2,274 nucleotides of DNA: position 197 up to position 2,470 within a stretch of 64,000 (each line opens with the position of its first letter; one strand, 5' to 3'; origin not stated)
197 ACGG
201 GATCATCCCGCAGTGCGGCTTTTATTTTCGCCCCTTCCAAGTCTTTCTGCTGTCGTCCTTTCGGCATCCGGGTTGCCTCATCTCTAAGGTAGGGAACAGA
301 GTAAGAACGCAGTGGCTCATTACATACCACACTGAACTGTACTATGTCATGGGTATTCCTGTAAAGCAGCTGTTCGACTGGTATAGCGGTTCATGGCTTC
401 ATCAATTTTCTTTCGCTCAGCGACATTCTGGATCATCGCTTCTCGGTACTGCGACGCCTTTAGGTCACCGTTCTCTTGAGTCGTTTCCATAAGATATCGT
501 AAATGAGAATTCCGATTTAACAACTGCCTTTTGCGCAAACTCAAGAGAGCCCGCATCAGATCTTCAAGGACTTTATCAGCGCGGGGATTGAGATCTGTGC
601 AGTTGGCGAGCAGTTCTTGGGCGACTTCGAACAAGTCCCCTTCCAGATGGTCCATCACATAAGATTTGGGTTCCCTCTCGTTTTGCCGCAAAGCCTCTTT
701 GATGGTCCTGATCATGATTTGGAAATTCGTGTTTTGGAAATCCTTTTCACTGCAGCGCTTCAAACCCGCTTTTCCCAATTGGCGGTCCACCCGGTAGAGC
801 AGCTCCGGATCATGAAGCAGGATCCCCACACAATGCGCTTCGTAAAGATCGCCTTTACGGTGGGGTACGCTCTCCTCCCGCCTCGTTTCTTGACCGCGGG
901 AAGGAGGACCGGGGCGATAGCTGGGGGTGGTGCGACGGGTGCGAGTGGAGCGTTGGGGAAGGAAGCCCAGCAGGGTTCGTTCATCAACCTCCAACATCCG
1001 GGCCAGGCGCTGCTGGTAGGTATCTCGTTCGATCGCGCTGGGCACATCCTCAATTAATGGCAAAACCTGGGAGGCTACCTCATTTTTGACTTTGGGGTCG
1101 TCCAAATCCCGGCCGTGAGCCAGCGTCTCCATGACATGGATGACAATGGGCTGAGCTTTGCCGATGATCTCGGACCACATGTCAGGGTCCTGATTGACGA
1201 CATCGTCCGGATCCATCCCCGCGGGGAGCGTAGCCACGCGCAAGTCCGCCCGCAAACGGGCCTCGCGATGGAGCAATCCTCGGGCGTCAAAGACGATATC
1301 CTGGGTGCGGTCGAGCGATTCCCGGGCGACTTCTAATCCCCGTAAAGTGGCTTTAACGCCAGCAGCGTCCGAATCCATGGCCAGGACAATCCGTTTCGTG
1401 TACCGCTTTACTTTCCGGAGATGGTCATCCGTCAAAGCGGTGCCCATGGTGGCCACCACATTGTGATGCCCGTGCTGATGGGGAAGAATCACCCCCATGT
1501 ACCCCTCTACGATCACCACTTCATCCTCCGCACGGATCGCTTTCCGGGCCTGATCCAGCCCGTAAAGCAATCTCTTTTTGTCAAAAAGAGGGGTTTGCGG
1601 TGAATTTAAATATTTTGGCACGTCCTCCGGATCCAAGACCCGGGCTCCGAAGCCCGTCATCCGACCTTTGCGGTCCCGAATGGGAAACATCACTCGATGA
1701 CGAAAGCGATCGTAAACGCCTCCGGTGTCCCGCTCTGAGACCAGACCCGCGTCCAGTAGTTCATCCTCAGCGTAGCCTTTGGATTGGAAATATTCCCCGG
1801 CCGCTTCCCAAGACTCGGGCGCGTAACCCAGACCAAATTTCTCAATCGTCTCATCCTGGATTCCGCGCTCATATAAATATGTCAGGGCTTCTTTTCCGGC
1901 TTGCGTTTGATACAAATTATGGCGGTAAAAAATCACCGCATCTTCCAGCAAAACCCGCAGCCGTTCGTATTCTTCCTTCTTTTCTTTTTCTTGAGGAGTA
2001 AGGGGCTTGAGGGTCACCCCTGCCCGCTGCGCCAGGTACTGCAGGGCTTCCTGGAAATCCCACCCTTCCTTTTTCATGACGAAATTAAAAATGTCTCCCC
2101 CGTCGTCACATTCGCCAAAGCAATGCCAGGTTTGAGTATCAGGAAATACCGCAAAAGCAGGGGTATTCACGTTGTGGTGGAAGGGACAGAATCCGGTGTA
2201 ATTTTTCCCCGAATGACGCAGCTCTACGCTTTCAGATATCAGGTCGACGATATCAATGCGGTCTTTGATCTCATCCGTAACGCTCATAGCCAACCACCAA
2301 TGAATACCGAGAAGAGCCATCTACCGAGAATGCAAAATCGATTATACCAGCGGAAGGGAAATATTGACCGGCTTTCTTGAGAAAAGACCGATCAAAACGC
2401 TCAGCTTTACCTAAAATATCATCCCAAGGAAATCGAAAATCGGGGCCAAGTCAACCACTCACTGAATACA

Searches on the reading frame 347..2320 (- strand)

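Call 11: search_protein_families(library=pfam, proteins=[window:347-2320:-])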
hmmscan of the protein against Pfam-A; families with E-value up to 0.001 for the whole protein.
window:347-2320:- (657 aa): 6 families
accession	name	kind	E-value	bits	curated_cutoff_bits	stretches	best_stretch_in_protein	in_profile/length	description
PF08275.17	DNAG_N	-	1.8e-45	154.6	26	1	131-259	1-128/128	DNA primase catalytic core, N-terminal domain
PF01807.25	Zn_ribbon_DnaG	-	4e-28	97.5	24.9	1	13-105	4-94/98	CHC2 zinc finger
PF13662.12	Toprim_4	-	1.7e-17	63.8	25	1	266-330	1-72/85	Toprim domain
PF13155.12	Toprim_2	-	1.2e-15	58.1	22.1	1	269-334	1-68/88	Toprim-like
PF10410.14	DnaB_bind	-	7.5e-12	45.8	20.6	1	396-447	4-55/56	DnaB-helicase binding domain of primase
PF01751.28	Toprim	-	1.1e-10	41.9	23.1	1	267-338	1-86/96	Toprim domain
